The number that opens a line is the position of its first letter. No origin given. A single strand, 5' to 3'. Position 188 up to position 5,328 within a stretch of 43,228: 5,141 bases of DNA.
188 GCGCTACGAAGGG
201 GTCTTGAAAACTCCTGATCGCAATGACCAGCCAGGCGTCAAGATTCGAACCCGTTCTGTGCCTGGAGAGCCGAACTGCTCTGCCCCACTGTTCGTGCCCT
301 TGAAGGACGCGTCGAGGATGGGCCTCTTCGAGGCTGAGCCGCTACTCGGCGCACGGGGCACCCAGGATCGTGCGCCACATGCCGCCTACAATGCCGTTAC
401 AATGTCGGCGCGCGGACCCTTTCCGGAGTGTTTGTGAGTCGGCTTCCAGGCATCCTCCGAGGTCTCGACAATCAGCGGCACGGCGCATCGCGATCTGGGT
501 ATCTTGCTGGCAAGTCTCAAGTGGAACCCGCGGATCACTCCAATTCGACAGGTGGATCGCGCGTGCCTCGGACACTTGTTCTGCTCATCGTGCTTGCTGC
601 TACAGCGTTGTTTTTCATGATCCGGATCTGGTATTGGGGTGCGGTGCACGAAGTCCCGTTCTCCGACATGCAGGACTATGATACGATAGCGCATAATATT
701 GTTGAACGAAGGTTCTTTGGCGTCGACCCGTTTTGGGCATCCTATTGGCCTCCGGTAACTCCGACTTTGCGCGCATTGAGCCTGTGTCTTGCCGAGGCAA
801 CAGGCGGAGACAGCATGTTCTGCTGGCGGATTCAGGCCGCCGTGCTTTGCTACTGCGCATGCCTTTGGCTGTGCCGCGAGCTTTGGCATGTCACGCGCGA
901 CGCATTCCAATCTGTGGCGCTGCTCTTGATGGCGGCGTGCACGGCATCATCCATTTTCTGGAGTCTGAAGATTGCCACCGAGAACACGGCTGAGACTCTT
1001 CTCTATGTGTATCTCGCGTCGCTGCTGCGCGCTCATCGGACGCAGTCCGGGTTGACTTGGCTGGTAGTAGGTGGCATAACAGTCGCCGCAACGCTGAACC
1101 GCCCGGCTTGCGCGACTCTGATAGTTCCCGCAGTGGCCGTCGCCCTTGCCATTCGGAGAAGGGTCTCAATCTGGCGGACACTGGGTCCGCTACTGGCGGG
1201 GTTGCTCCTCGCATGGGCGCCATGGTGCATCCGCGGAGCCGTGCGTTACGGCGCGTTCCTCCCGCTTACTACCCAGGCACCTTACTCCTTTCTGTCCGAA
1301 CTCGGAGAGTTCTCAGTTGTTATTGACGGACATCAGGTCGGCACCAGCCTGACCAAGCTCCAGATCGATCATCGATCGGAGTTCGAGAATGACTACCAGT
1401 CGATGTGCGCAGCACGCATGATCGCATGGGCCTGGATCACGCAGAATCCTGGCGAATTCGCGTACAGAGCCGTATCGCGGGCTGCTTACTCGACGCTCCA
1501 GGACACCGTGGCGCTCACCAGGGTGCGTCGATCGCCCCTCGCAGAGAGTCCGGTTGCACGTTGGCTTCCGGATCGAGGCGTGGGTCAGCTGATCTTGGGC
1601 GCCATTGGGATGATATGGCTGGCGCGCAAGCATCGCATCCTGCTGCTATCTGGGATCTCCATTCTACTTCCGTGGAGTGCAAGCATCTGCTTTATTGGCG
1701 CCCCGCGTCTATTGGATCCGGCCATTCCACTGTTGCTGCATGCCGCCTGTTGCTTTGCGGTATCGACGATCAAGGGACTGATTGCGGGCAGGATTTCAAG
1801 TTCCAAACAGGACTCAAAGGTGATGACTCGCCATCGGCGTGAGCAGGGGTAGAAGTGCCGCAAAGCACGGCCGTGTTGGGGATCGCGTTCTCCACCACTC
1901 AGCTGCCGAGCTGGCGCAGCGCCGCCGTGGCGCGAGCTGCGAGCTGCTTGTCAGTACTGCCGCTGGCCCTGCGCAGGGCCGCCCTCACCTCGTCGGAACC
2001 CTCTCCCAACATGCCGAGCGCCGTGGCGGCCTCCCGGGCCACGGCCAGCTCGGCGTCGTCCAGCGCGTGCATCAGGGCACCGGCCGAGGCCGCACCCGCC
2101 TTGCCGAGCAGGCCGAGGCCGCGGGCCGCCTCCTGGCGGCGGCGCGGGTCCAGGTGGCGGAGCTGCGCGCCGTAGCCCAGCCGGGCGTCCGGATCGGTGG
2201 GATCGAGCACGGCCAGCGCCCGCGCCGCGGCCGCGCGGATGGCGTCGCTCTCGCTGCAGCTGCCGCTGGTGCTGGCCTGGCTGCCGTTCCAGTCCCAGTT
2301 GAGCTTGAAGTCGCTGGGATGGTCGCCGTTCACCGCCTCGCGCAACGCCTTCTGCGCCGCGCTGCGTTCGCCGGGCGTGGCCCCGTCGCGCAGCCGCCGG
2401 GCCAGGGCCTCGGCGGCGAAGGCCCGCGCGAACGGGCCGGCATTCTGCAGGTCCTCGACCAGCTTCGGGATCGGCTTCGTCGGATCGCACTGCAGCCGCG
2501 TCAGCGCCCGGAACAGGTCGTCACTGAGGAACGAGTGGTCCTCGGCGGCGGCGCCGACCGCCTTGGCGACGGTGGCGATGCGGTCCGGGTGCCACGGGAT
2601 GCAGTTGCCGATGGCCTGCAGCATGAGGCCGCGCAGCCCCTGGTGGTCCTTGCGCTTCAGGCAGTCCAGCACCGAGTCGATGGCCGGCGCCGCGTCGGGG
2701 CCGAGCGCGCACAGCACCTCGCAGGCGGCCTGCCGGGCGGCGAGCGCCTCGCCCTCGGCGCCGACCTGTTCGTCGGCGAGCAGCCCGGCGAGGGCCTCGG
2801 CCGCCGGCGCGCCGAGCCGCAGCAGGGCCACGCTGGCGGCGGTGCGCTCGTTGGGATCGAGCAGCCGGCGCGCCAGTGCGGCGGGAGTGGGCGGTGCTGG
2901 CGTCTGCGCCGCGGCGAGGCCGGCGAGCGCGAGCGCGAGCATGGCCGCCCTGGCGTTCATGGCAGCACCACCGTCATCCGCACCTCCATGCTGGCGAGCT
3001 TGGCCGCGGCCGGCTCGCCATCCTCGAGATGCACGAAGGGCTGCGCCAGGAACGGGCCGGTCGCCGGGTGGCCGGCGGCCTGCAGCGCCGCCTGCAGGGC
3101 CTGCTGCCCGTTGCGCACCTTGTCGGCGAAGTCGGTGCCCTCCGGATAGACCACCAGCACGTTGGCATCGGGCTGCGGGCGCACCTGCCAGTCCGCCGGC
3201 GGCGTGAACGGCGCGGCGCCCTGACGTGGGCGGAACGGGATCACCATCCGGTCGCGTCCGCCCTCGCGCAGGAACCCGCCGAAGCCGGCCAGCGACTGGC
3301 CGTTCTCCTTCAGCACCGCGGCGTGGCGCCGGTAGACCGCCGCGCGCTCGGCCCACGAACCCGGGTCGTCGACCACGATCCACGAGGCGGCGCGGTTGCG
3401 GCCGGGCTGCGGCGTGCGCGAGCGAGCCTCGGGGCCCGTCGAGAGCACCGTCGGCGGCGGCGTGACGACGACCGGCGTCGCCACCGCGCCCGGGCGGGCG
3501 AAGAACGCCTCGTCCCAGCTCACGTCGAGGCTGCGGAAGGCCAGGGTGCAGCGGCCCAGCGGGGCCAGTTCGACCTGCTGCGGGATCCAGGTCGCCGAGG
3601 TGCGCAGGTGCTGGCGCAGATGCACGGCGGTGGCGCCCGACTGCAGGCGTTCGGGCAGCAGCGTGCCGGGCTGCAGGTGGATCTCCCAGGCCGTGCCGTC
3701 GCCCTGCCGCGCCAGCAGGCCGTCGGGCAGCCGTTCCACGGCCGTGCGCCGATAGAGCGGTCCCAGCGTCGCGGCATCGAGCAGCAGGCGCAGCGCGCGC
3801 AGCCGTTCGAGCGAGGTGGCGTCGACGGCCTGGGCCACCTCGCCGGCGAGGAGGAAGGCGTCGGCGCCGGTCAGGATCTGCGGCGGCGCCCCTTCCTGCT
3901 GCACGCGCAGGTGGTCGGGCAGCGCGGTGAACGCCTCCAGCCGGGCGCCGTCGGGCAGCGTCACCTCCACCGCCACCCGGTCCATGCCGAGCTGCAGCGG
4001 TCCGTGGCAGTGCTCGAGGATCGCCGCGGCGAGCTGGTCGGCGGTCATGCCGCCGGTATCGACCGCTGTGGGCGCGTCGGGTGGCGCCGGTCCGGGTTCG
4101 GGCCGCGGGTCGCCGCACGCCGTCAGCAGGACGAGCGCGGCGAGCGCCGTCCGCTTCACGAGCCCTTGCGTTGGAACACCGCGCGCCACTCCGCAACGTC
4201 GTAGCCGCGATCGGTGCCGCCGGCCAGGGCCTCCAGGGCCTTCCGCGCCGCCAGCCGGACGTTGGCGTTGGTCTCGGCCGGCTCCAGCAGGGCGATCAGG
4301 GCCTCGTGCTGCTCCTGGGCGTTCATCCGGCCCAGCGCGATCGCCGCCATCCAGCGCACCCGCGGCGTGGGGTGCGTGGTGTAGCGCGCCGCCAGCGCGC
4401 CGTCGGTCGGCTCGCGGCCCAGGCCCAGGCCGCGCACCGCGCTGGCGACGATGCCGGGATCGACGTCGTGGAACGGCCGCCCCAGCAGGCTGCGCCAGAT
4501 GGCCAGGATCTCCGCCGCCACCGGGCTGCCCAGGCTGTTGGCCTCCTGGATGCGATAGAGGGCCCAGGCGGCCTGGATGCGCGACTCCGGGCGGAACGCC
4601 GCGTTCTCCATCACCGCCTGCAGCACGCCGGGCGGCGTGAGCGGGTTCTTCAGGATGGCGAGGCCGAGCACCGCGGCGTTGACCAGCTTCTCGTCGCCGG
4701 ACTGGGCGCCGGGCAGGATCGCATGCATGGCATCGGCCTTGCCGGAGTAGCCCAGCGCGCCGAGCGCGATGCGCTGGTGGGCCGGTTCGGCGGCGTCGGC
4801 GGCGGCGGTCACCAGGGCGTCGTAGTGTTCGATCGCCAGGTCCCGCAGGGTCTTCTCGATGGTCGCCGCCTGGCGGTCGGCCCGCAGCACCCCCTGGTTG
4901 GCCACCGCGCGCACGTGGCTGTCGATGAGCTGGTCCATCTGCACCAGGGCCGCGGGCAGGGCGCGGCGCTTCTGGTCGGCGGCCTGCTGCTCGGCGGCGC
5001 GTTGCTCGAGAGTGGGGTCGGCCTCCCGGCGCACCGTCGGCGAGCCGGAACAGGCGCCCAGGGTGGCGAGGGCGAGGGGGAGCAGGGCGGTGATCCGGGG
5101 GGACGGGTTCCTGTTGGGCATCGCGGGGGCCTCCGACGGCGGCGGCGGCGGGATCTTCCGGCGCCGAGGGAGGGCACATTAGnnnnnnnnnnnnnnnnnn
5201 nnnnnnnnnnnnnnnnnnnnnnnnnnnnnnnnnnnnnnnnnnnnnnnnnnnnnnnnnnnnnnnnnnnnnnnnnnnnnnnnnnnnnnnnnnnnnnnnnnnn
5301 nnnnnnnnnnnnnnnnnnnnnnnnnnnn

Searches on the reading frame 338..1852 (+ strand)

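Call 12: search_protein_families(library=pfam, max_evalue=0.001, proteins=[window:338-1852:+])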
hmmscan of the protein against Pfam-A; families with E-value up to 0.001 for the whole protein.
window:338-1852:+ (504 aa): 1 family
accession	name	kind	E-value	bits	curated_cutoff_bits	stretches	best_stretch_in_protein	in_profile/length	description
PF13231.12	PMT_2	-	0.00014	22.6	26.1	1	138-292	3-150/160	Dolichyl-phosphate-mannose-protein mannosyltransferase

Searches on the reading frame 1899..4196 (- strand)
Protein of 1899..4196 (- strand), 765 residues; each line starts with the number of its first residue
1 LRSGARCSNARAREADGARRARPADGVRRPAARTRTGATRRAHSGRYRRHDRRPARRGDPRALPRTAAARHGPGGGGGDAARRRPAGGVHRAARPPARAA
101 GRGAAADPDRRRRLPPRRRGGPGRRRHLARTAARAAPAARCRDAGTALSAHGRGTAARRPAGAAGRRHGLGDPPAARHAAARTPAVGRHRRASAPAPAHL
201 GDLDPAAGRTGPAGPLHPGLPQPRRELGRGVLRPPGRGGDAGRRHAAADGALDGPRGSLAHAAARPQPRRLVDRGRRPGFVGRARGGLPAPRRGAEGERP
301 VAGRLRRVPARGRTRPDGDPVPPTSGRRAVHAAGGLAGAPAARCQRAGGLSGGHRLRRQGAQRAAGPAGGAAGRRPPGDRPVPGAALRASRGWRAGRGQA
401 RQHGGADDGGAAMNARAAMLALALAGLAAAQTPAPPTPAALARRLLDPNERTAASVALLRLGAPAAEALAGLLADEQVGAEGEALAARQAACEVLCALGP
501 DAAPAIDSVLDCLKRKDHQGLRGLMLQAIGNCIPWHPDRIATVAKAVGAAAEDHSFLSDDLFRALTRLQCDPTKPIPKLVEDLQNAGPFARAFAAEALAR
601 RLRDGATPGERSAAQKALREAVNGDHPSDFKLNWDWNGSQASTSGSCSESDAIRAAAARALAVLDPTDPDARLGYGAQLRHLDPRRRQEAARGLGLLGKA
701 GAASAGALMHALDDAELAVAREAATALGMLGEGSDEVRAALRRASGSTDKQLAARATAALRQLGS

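Call 106: search_protein_families(library=pfam, max_evalue=0.001, proteins=[window:1899-4196:-])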
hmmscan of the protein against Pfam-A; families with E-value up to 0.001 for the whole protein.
window:1899-4196:- (765 aa): 1 family
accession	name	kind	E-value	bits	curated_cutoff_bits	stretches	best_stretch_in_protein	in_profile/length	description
PF13646.12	HEAT_2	-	2.6e-07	31.3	27.7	1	678-761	7-88/88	HEAT repeats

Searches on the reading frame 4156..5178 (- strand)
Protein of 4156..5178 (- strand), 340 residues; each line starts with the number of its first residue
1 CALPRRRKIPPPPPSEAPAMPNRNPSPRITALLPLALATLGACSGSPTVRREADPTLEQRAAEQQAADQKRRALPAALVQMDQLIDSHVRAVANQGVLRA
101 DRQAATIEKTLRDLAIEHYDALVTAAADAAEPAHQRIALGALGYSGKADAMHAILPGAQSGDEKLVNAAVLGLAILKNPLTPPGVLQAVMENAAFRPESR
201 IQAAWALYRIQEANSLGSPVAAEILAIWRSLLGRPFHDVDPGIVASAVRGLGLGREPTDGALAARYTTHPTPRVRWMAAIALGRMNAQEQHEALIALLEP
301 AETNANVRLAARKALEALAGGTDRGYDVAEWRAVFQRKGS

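Call 12: search_protein_families(library=pfam, max_evalue=0.001, proteins=[window:4156-5178:-])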
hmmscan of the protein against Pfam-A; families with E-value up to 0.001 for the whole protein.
window:4156-5178:- (340 aa): 2 families
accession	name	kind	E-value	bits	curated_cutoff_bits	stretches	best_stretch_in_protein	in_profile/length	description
PF13646.12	HEAT_2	-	1.2e-11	45.1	27.7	2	240-316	13-88/88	HEAT repeats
PF02985.28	HEAT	-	9.9e-06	25.8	23.5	0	267-285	9-27/31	HEAT repeat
